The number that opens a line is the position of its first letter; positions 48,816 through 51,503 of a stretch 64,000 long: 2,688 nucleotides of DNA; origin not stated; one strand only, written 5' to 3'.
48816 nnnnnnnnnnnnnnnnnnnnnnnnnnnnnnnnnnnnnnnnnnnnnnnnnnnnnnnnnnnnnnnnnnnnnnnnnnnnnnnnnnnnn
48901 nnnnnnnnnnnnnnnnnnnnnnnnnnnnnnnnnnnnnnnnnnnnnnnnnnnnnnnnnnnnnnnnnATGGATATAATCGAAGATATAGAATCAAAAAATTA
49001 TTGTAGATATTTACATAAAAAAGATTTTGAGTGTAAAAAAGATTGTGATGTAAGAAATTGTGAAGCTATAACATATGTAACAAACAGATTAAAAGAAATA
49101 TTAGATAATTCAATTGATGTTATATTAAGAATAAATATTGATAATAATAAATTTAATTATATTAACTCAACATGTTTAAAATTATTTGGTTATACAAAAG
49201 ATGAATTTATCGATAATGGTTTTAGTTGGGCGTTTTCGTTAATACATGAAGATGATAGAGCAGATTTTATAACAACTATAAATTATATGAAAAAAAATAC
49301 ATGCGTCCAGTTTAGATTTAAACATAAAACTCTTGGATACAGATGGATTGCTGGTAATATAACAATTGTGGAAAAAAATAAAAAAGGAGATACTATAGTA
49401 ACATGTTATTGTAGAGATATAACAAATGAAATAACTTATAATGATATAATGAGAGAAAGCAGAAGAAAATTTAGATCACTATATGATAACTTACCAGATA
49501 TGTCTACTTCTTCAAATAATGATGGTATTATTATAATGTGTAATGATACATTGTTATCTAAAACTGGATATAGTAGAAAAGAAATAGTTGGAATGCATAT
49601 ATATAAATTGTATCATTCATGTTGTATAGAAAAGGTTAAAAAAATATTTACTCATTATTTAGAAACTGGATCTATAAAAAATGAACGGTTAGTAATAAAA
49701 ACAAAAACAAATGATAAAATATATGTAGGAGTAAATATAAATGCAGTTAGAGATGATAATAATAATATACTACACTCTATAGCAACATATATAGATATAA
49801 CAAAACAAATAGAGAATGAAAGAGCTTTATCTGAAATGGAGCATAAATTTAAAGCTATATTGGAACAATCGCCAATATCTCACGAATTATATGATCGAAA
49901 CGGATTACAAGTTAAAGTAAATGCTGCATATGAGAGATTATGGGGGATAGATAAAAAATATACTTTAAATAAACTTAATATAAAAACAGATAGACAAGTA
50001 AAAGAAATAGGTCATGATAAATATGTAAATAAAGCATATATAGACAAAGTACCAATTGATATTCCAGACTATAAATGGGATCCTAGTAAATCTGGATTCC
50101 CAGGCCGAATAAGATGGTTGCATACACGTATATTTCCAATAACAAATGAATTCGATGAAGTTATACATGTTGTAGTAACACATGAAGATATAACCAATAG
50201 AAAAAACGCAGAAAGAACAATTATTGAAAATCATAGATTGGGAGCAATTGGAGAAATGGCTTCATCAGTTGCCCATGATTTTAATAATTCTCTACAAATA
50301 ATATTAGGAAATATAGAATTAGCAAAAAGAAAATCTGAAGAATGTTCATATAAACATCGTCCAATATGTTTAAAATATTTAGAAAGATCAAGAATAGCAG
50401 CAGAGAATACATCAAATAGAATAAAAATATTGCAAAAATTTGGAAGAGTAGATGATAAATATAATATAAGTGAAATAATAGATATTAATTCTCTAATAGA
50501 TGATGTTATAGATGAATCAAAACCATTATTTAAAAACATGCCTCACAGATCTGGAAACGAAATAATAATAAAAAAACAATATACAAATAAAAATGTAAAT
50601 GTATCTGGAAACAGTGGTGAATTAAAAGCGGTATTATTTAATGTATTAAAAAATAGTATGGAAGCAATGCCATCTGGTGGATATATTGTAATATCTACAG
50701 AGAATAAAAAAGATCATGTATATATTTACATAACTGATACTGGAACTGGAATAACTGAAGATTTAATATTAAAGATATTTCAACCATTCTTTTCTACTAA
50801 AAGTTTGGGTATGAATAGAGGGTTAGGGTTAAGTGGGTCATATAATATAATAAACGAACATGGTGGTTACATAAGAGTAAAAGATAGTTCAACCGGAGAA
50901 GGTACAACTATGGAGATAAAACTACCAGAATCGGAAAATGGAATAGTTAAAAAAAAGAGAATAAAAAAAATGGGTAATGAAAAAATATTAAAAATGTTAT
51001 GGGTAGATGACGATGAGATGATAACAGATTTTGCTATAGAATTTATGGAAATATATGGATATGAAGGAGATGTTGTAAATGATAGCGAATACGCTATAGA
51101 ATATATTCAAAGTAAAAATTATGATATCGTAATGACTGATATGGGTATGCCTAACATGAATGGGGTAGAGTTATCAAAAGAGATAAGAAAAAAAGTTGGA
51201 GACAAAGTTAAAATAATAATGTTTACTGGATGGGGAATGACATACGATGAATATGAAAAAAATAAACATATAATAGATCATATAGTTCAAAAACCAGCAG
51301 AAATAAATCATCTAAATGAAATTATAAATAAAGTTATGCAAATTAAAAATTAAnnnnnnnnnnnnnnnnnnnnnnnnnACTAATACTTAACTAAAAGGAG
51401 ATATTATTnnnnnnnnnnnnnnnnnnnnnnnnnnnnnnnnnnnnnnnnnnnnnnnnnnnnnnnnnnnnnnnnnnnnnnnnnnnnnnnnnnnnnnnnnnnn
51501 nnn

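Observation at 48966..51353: Phage-encoded cytoplasmic PAS hybrid histidine kinase, with a separate CheY-like receiver gene at 14157-14780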

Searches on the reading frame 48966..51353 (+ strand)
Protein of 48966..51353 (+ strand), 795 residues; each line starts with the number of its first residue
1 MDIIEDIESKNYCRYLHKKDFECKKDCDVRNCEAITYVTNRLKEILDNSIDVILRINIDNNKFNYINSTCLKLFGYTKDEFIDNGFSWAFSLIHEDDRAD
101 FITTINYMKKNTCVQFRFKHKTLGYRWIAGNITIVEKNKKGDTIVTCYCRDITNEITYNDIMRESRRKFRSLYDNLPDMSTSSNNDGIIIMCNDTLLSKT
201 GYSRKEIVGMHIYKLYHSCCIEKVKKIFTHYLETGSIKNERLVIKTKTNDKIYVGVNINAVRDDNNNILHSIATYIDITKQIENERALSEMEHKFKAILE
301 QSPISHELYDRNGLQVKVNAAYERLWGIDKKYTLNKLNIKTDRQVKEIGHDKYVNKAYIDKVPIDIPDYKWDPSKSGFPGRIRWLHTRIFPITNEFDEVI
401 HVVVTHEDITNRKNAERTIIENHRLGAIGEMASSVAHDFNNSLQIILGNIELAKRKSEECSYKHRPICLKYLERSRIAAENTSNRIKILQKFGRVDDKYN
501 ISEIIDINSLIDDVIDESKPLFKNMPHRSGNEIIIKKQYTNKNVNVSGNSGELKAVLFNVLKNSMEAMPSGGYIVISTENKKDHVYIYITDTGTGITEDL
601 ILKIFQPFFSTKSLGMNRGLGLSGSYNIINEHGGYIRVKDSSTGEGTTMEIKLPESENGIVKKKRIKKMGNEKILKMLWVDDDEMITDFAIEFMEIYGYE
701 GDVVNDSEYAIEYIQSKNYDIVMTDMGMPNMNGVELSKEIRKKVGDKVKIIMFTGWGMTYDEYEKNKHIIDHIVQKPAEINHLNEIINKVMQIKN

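Call 3: search_protein_families(library=pfam, proteins=[window:48966-51353:+], max_evalue=0.01)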
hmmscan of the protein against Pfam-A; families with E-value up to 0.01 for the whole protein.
window:48966-51353:+ (795 aa): 12 families
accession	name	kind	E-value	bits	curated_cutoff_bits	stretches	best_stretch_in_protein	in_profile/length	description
PF13426.13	PAS_9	-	6.8e-24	84.6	27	2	178-280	2-103/103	PAS domain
PF00989.32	PAS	-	2.4e-23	82.8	22.6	3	168-278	2-113/113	PAS fold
PF08447.18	PAS_3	-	1.6e-21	76.8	25.6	2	65-142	3-81/89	PAS fold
PF02518.31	HATPase_c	-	6.5e-21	75.3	26.4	1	550-656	3-110/111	Histidine kinase-, DNA gyrase B-, and HSP90-like ATPase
PF00072.30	Response_reg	-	2e-18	67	30.2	1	678-787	2-110/111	Response regulator receiver domain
PF08448.16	PAS_4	-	1.6e-13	51.3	23.1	1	174-281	2-108/110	PAS fold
PF13188.13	PAS_8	-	2.8e-09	37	21.8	1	40-98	1-55/65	PAS domain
PF14598.12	PAS_11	-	2.1e-05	24.9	25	1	179-273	4-98/109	PAS domain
PF00512.31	HisKA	-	0.00053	20.4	26.9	1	429-459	3-31/66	His Kinase A (phospho-acceptor) domain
PF14689.11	SPOB_a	-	0.001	19.1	28.1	1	434-454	18-38/62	Sensor_kinase_SpoOB-type, alpha-helical domain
PF23198.2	PDE8A_N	-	0.0019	18.5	29.6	1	694-794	30-132/147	PDE8A-like, N-terminal domain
PF13589.12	HATPase_c_3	-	0.0041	17.6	25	0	554-612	4-61/137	Histidine kinase-, DNA gyrase B-, and HSP90-like ATPase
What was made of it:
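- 49083..49391 (+): PAS-A (about residues 40-142). Pfam PAS_8 at 40-98 and PAS_3 at 65-142 (call 3)
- On Class I two-component sensor histidine kinase: Pfam HisKA is only E 5e-4, 20.4 bits against a cut-off of 26.9 (call 3). HATPase_c 75.3 bits against 26.4 (call 3).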

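Call 5: search_protein_families(library=phrogs, proteins=[window:48966-51353:+], max_evalue=0.001)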
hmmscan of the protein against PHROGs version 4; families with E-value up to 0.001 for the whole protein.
window:48966-51353:+ (795 aa): 7 families
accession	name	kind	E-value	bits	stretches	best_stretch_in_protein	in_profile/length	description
phrog_5982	-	unknown function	2.3e-64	218.8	1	400-792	582-986/1030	-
phrog_10912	-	other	3.7e-30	105.6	1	384-659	701-965/970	kinase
phrog_20458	-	unknown function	1.3e-28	100.7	1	542-793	550-819/829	-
phrog_857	-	unknown function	1.5e-27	98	1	429-657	242-462/468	-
phrog_20778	-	unknown function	1.3e-16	61.1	1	416-653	446-670/675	-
phrog_731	-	unknown function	1.7e-15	57.9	1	676-792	3-118/227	-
phrog_18358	-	unknown function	2.1e-12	46.9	1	546-793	545-790/904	-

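Call 6: search_dna_similar(query=window:48966-51353:+, collection=phages, mode=protein, max_rows=30)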
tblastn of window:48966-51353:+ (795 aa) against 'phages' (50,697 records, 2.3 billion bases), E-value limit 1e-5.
Records with a match: 11; places in all: 12; records where one place covers at least 80% of the query: 0.
Best place of each record, by identity: <60% 11.
By first word of the organism name: Bacteriophage 5; Salmonella 3; Acinetobacter 2; Escherichia 1.
By host as written in the record: - 7; Homo sapiens 2; Escherichia coli O157:H7 ATCC 43895 1; Salmonella enterica subsp. enterica serovar Kentucky 1.
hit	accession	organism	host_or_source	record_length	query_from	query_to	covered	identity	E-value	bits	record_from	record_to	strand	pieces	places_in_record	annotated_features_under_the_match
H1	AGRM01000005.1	Salmonella enterica subsp. houtenae str. ATCC BAA-1581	Homo sapiens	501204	424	791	44%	28.1%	7e-15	106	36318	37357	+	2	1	ATPase, histidine kinase-, DNA gyrase B-, and HSP90-like domain ... | response regulator receiver domain protein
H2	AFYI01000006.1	Salmonella enterica subsp. enterica serovar Infantis str. ...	Homo sapiens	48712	424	791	44%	27.8%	2e-13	101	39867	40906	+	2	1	ATPase, histidine kinase-, DNA gyrase B-, and HSP90-like domain ... | response regulator receiver domain protein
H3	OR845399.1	Escherichia phage ECO95 1-6-1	Escherichia coli O157:H7 ATCC 43895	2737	418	791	44%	27.2%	1e-14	106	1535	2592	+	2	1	record has no annotation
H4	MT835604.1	Bacteriophage sp.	human fecal samples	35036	407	789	48%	24.9%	1e-11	75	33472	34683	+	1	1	record has no annotation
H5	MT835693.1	Bacteriophage sp.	human fecal samples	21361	413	787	47%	24.3%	3e-15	86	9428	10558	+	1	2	record has no annotation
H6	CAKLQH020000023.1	Acinetobacter phage MD-2021a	not known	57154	424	791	46%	23.7%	4e-8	63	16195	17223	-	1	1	atoS: sensory histidine kinase AtoS | atoC: acetoacetate metabolism regulator (two-component system response ...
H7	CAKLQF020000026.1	Acinetobacter phage MD-2021a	not known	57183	424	791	46%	23.7%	4e-8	63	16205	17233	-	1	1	atoS: sensory histidine kinase AtoS | atoC: acetoacetate metabolism regulator (two-component system response ...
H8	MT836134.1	Bacteriophage sp.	human fecal samples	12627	434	789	45%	24.4%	1e-8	65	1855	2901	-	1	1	record has no annotation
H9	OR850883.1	Salmonella phage S.Kent 1-2-1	Salmonella enterica subsp. enterica ...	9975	418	654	30%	28.2%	3e-7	60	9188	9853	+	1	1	record has no annotation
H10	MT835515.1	Bacteriophage sp.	human fecal samples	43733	669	792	16%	34.7%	1e-6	59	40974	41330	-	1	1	record has no annotation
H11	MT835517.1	Bacteriophage sp.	human fecal samples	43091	663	792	16%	30.0%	7e-6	56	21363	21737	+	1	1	record has no annotation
